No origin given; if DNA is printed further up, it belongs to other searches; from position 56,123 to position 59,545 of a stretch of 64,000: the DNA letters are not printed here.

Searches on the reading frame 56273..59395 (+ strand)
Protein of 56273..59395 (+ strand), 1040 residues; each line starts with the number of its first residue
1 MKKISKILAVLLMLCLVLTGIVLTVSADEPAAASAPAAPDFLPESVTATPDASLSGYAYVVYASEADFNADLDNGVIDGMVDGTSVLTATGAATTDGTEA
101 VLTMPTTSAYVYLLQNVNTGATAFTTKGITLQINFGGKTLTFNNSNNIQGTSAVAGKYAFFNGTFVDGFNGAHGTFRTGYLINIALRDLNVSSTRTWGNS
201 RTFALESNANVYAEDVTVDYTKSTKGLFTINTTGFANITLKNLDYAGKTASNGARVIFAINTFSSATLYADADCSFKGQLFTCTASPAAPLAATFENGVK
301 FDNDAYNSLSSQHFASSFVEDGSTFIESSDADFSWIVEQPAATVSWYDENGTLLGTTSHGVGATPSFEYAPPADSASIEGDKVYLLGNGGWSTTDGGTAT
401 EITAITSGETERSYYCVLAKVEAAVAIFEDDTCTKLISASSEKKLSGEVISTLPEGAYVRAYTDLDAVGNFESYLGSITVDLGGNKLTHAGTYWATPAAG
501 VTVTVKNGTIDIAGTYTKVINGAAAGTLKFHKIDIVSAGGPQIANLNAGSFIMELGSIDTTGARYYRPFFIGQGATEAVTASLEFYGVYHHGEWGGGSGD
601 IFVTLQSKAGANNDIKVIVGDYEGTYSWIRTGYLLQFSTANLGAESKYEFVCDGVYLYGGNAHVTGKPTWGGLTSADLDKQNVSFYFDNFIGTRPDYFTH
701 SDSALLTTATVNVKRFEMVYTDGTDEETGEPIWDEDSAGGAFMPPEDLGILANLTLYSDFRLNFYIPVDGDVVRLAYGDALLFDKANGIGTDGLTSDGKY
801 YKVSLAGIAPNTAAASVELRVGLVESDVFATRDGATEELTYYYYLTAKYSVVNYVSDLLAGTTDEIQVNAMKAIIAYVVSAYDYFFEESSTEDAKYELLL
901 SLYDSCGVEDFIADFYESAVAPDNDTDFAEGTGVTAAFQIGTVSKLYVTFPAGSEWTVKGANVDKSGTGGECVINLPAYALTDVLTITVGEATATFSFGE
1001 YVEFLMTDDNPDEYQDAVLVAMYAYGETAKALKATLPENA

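Call 13: search_protein_families(library=pfam, proteins=[window:56273-59395:+], max_evalue=0.01)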
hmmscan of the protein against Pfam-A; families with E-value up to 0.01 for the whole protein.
window:56273-59395:+ (1040 aa): 0 families

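Call 15: search_protein_families(library=ncbifam, proteins=[window:56273-59395:+], max_evalue=0.1)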
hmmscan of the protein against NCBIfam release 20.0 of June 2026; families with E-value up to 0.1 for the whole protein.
window:56273-59395:+ (1040 aa): 0 families

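Call 19: find_homologous_proteins(query=window:56273-59395:+)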
Query window:56273-59395:+ (1040 aa): 2 proteins with E <= 0.001 among 8000 candidates.
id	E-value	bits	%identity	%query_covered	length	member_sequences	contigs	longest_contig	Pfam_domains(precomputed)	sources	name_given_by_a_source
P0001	0.0e+0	2304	100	100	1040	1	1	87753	-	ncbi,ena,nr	ncbi:MAG: hypothetical protein IKA64_05515 [Clostridia bacterium]|nr:hypothetical protein [Clostridi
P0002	2.8e-170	587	35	95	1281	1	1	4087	-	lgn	-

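Call 25: find_encoding_contigs(protein=P0001, flank=10000, max_places=3)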
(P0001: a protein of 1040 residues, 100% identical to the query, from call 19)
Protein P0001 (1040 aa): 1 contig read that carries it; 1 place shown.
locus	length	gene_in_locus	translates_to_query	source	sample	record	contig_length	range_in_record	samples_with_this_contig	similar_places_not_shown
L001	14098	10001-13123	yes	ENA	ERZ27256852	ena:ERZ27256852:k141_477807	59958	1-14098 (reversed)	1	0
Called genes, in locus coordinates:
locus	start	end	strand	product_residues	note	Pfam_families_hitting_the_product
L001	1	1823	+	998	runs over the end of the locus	-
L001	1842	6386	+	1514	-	PF07833:Cu_amine_oxidN1 (faint)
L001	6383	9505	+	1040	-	-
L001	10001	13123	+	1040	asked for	-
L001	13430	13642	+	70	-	-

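Call 40: search_protein_representatives(alignment_id=A1)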
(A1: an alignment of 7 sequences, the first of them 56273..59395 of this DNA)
Query: 7 sequences, 1052 profile positions. Proteins with E-value up to 0.001 (for the whole library): 603; up to 1e-10: 326; up to 1e-30: 71. The best 150 are listed.
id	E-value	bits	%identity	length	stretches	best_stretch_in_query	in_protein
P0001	0.0e+00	1405.5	-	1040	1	1-1050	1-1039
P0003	0.0e+00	1388.8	-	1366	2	39-1051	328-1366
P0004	0.0e+00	1342.5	-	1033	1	1-1049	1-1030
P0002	0.0e+00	1322.7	-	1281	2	41-1045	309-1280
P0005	0.0e+00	1242.5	-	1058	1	1-1046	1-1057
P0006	0.0e+00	1155.5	-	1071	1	1-1051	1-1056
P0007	7.6e-265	898.1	-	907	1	123-1049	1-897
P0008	4.1e-199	680.5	-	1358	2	34-1045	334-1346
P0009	3.7e-164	564.8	-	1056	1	42-1044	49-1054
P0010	1.7e-156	539.4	-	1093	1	1-1046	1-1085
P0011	2.2e-137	476.1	-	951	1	118-1046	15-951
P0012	1.6e-134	466.6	-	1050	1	1-1049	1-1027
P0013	1.6e-132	460.0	-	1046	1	1-1046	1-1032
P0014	5.3e-127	441.7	-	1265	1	126-1048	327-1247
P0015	2.6e-117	409.7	-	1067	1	1-1043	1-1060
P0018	1.4e-98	347.6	-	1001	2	106-1045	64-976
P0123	2.0e-20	88.9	-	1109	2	744-1040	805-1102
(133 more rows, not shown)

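Call 44: search_protein_families(library=pfam, alignment_id=A4, max_evalue=0.001)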
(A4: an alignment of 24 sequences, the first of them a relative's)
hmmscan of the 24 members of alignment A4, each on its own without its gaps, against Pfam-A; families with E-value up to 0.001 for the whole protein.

A. member 1, P0023 (1430 aa): 0 families

B. families by the number of members that match (of 24 scanned): 18 families
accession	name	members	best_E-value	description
PF13205.12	Big_5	5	9.6e-13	Bacterial Ig-like domain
PF20434.5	BD-FAE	2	0.00038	BD-FAE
PF03629.24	SASA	1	1.2e-41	Carbohydrate esterase, sialic acid-specific acetylesterase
PF21606.3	BgaA-like_CBM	1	3.5e-31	Beta-galactosidase-like, Galactose-binding domain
PF01522.26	Polysacc_deac_1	1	1.2e-17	Polysaccharide deacetylase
PF02836.23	Glyco_hydro_2_C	1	3.3e-17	Glycosyl hydrolases family 2, TIM barrel domain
PF00703.27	Glyco_hydro_2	1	2.7e-15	Glycosyl hydrolases family 2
PF08309.17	LVIVD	1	5.6e-13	LVIVD repeat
PF18565.7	Glyco_hydro2_C5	1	1.9e-11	Glycoside hydrolase family 2 C-terminal domain 5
PF22633.2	F5_F8_type_C_2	1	2.2e-11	NedA-like, galactose-binding domain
PF08305.17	NPCBM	1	5.7e-10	NPCBM/NEW2 domain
PF00754.31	F5_F8_type_C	1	5.5e-09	F5/8 type C domain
PF02837.24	Glyco_hydro_2_N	1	1.6e-08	Glycosyl hydrolases family 2, sugar binding domain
PF07532.17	Big_4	1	3e-08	Bacterial Ig-like domain (group 4)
PF22036.2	MoaF_like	1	0.00012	MoaF-like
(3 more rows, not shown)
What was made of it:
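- Closest known: Gram-positive polysaccharide-utilisation gene clusters containing heparinase II/III-like. Same: Relatives of the P family that carry GH2, SASA esterase, CE4 and CBM domains (call 44).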

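Call 50: find_related_loci(query=A6, collection=genome_contigs, flank=10000)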
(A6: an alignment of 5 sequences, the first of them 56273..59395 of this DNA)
Query A6 (1040 aa) in genome_contigs; peptide patterns used: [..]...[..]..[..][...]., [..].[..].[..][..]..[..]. (x = any residue, [..] = any of these).
31 stretches matched a pattern; 1 encode a relative of the query (tblastn E <= 1e-3); 1 distinct loci.
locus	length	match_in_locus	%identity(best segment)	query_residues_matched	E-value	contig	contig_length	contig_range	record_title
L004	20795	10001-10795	24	744-1033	6e-7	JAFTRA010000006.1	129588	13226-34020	MAG: Clostridia bacterium isolate RGIG4071 Roe_deer_Cecum.Co__c237928, whole genome shotgun sequence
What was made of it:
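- Tried and rejected: The species is therefore not represented there (call 50).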

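Call 51: find_encoding_contigs(protein=P0002, flank=10000, max_places=5)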
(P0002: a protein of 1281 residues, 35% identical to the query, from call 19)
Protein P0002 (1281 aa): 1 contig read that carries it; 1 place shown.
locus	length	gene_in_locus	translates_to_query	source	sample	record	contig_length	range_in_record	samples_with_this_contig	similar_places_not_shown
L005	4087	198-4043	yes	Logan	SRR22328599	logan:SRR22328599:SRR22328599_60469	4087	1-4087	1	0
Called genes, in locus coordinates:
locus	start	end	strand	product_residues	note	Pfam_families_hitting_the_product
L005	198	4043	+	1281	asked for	-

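Call 59: find_homologous_proteins(query=A5, max_evalue=1e-20)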
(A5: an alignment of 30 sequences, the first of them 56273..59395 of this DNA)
Query A5 (30 sequences) (1040 aa, profile of the alignment): 7 proteins with E <= 1e-20 among 8000 candidates.
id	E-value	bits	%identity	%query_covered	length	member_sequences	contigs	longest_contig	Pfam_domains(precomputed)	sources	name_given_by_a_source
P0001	4.8e-264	897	100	100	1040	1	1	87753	-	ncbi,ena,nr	ncbi:MAG: hypothetical protein IKA64_05515 [Clostridia bacterium]|nr:hypothetical protein [Clostridi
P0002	2.5e-256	872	35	95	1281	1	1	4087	-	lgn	-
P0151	1.9e-48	184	24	29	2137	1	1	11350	PF03629.25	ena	-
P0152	1.1e-44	171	24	25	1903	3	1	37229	-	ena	-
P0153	1.1e-43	168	40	6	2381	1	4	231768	-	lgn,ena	-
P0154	1.5e-32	131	27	14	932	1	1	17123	-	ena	-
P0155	1.0e-23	102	36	5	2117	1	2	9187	PF09479.17,PF18998.7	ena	-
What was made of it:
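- Tried and rejected: The word-indexed protein search recovered very few relatives (calls 19, 59).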

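Call 60: find_encoding_contigs(protein=P0008, flank=10000, max_places=3)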
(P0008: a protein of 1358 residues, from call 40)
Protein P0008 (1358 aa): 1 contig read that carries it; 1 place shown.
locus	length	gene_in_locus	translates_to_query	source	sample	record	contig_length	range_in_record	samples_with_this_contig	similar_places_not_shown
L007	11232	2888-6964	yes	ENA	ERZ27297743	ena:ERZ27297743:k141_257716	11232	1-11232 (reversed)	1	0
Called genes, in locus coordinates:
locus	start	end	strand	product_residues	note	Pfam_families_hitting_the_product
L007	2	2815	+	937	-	?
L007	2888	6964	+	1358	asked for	-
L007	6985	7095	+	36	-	-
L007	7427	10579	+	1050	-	-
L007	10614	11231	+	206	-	?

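Call 64: predict_structure(alignment_id=A5)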
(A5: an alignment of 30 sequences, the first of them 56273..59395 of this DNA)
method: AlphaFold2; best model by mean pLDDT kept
length: 1040 residues; sequences in the alignment: 30
mean_pLDDT: 82.2   pTM: 0.55
mean pLDDT of the five models: 82.2, 81.1, 80.4, 80.0, 76.9
residues with pLDDT >= 90: 332; 70-90: 546; 50-70: 118; < 50: 44
segments of 3 or more residues with pLDDT < 50: 22-33, 151-153, 250-254, 721-727, 729-741
pLDDT, mean of each block of 10 residues (from residue 1): 62 69 41 71 93 89 93 93 85 65 84 88 65 94 63 71 89 73 91 74 81 93 75 86 79 61 82 89 69 89 84 75 84 87 89 87 83 76 84 89 86 89 93 91 94 96 96 96 95 95 97 83 96 86 92 92 79 89 96 66 88 94 92 83 88 86 81 69 89 75 76 76 46 40 68 83 88 86 76 74 85 83 87 81 80 87 87 91 67 77 90 87 76 75 78 88 86 85 88 87 78 85 91 75
secondary structure, 60 per line:
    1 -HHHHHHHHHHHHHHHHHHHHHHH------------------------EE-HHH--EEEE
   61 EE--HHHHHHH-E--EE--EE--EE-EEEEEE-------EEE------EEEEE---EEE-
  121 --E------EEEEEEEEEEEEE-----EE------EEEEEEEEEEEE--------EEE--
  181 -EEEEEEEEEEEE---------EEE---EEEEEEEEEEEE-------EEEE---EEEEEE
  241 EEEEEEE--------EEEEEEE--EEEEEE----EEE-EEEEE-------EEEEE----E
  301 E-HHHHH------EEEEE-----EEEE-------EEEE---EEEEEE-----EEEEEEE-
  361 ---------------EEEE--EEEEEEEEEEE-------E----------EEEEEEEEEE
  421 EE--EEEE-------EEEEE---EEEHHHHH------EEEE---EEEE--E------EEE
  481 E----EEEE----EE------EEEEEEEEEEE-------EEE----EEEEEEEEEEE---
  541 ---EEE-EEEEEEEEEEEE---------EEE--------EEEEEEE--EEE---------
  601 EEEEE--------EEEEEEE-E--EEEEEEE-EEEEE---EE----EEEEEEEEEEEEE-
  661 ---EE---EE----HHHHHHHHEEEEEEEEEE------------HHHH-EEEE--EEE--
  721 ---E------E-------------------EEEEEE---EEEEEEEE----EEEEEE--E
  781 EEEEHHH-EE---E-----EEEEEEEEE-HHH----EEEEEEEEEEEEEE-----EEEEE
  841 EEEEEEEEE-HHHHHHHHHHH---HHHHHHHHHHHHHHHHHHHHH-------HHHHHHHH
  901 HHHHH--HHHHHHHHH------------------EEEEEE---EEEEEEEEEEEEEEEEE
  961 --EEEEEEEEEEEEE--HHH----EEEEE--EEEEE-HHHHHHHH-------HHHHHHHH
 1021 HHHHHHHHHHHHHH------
elements in order (helices of 4 or more, strands of 3 or more residues): H2-24 E57-62 H65-71 E87-92 E100-102 E109-113 E117-119 E130-142 E156-167 E176-178 E182-193 E203-205 E209-220 E228-231 E235-247 E256-262 E265-270 E275-277 E279-283 E291-295 H303-307 E314-318 E324-327 E335-338 E342-347 E353-359 E376-379 E382-392 E411-422 E425-428 E436-440 E444-446 H447-451 E458-461 E465-468 E478-481 E486-489 E502-512 E520-522 E527-537 E544-546 E548-559 E569-571 E580-586 E589-591 E601-605 E614-620 E625-631 E633-637 E647-659 H675-682 E683-692 H705-708 E710-713 E716-718 E751-756 E760-767 E772-777 E780-784 E800-808 E817-830 E836-849 H851-861 H865-885 H893-905 H908-916 E935-940 E944-960 E963-975 E985-989 E992-996 H998-1005 H1013-1034
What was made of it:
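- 56273..59395 (+): P5, 1040 aa. The model shows two beta-rich, beta-helix-like regions and a 296-aa C-terminal domain. AlphaFold2 pLDDT 82 (call 64).
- On Right-handed parallel beta-helix proteins (pectate-lyase-like or tailspike-like): The P5 model has pLDDT 82 (call 64).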

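Call 66: find_encoding_contigs(protein=P0009, flank=10000, max_places=3)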
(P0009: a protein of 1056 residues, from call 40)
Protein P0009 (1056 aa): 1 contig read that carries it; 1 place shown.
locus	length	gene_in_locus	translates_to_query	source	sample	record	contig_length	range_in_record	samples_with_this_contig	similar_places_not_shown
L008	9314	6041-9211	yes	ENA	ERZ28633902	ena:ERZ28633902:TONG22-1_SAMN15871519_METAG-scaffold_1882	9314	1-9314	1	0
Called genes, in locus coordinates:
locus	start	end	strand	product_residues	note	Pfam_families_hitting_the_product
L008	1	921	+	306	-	?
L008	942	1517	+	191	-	-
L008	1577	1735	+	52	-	-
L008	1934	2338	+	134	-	-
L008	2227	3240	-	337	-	-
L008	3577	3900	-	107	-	-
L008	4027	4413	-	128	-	-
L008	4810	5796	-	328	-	-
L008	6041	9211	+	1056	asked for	-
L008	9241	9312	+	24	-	?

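Call 67: find_encoding_contigs(protein=P0010, flank=10000, max_places=3)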
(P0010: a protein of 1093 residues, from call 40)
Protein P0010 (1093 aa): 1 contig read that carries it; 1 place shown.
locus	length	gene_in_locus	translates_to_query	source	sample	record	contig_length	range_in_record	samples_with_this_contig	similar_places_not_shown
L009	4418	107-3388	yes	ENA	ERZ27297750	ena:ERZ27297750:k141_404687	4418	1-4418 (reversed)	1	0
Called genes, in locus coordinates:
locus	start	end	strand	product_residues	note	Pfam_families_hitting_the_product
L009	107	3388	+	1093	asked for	-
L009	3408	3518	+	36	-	-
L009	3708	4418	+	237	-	?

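Call 69: fold_search(model_id=the predicted structure, library=pdb)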
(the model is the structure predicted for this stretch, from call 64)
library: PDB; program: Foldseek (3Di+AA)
matches with E <= 10: 366; with E <= 0.001: 0
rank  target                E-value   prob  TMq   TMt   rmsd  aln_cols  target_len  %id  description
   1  9s3p_G                5.0e-03  0.77  0.07  0.17  20.5       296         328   10  Human carboxyhemoglobin bound to Staphylococcus aureus IsdH-N2N3 - 3IsdH(alpha2beta):Hbtet complex (released 2025-11-12)
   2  1exu_A                3.9e-02  0.33  0.06  0.19  23.9       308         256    8  CRYSTAL STRUCTURE OF THE HUMAN MHC-RELATED FC RECEPTOR (released 2000-08-10)
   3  4pex_B                4.0e-02  0.57  0.14  0.23  26.2       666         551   10  Structure of the E502A variant of sacteLam55A from Streptomyces sp. SirexAA-E in complex with glucose (released 2015-03-18)
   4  6c97_A                7.9e-02  0.30  0.06  0.19  23.8       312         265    9  Crystal structure of FcRn at pH3 (released 2018-05-30)
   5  8vz8_A                1.1e-01  0.23  0.05  0.16  24.4       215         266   10  Crystal structure of mouse MAIT M2B TCR-MR1-5-OP-RU complex (released 2024-04-10)
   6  4xr6_A                1.1e-01  0.08  0.09  0.13  23.2       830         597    8  Tailspike protein double mutant D339A/E372Q of E. coli bacteriophage HK620 in complex with hexasaccharide (released 2016-01-27)
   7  7dmk_B                1.1e-01  0.07  0.09  0.11  24.1       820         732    8  PL6 alginate lyase BcAlyPL6 (released 2021-10-06)
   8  5dac_B                1.7e-01  0.06  0.04  0.08  25.4       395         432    8  ATP-gamma-S bound Rad50 from Chaetomium thermophilum in complex with DNA (released 2016-03-02)
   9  4gup_C                1.8e-01  0.30  0.05  0.18  23.8       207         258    9  Structure of MHC-class I related molecule MR1 (released 2012-10-17)
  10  2vbm_A                1.8e-01  0.08  0.08  0.13  22.8       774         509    9  Tailspike protein of bacteriophage Sf6 complexed with tetrasaccharide (released 2008-04-22)
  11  3riq                  2.1e-01  0.06  0.09  0.12  24.5       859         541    7  Siphovirus 9NA tailspike receptor binding domain (released 2012-02-29)
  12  9beh_A                2.2e-01  0.07  0.08  0.13  23.8       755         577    8  Structure of GH110A in complex with galactose-6-sulfate (released 2025-08-27)
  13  9rkv_M                2.3e-01  0.08  0.10  0.16  48.5       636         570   13  Agrobacterium phage 7-7-1 tail fibers (released 2025-12-10)
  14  9bu0_C                2.4e-01  0.23  0.05  0.17  24.7       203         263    8  Structure of human MAIT A-F7 TCR in complex with human MR1-salicylaldehyde (released 2024-12-25)
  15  6w4q_E                2.4e-01  0.16  0.14  0.18  20.5       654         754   10  Crystal structure of full-length tailspike protein 2 (TSP2, ORF211) ) from Escherichia coli O157:H7 bacteriophage CAB1 (released 2021-01-20)
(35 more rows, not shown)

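Call 71: search_solved_structures(query=A5, max_evalue=0.1)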
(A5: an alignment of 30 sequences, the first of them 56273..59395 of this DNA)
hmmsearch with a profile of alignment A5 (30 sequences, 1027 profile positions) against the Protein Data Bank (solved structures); distinct sequences matched with E-value up to 0.1: 0.
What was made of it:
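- Tried and rejected: A PDB sequence search with a 30-sequence P-family profile gave nothing (call 71).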

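Call 78: find_encoding_contigs(protein=P0013, flank=10000, max_places=3)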
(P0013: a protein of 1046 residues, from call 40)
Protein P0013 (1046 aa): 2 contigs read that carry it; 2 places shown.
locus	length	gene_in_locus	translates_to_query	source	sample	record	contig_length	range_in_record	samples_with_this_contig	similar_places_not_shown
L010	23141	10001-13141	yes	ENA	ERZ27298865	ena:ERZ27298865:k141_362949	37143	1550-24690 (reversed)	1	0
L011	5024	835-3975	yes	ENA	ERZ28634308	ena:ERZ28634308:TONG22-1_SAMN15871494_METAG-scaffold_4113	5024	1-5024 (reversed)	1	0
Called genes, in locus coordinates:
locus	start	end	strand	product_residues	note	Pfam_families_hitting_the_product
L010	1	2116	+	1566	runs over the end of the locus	PF07833:Cu_amine_oxidN1 (weak)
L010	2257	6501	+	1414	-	-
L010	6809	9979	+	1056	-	-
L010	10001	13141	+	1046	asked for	-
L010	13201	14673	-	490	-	PF02386:TrkH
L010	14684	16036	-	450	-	PF01488:Shikimate_DH (faint), PF01494:FAD_binding_3 (faint), PF02254:TrkA_N, PF03435:Sacchrp_dh_NADP (faint), PF13241:NAD_binding_7 (weak), PF02080:TrkA_C, PF02254:TrkA_N, PF02080:TrkA_C, +2 more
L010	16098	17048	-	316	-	PF02311:AraC_binding, PF07883:Cupin_2, PF12833:HTH_18, PF00165:HTH_AraC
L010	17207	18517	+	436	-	PF00370:FGGY_N, PF02782:FGGY_C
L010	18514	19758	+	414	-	PF06134:RhaA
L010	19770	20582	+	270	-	PF00596:Aldolase_II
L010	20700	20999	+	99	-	PF03840:SecG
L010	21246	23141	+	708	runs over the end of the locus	PF08206:OB_RNB (weak), PF17876:CSD2 (weak), PF00773:RNB, PF00575:S1 (weak)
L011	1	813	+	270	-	?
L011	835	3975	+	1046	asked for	-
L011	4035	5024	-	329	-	?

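Call 79: find_encoding_contigs(protein=P0014, flank=10000, max_places=3)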
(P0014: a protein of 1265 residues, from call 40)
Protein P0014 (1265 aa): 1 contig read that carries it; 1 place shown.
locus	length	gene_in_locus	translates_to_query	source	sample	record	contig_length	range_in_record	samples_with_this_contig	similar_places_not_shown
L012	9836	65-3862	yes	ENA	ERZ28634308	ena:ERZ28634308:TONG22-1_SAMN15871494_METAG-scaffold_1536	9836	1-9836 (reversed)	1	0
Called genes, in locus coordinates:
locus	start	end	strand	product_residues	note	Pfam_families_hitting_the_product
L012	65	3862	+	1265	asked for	-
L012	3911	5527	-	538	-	-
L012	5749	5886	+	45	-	-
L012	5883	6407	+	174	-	PF02482:Ribosomal_S30AE, PF16321:Ribosom_S30AE_C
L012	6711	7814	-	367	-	PF14622:Ribonucleas_3_3, PF00636:Ribonuclease_3, PF00035:dsrm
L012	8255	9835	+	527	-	?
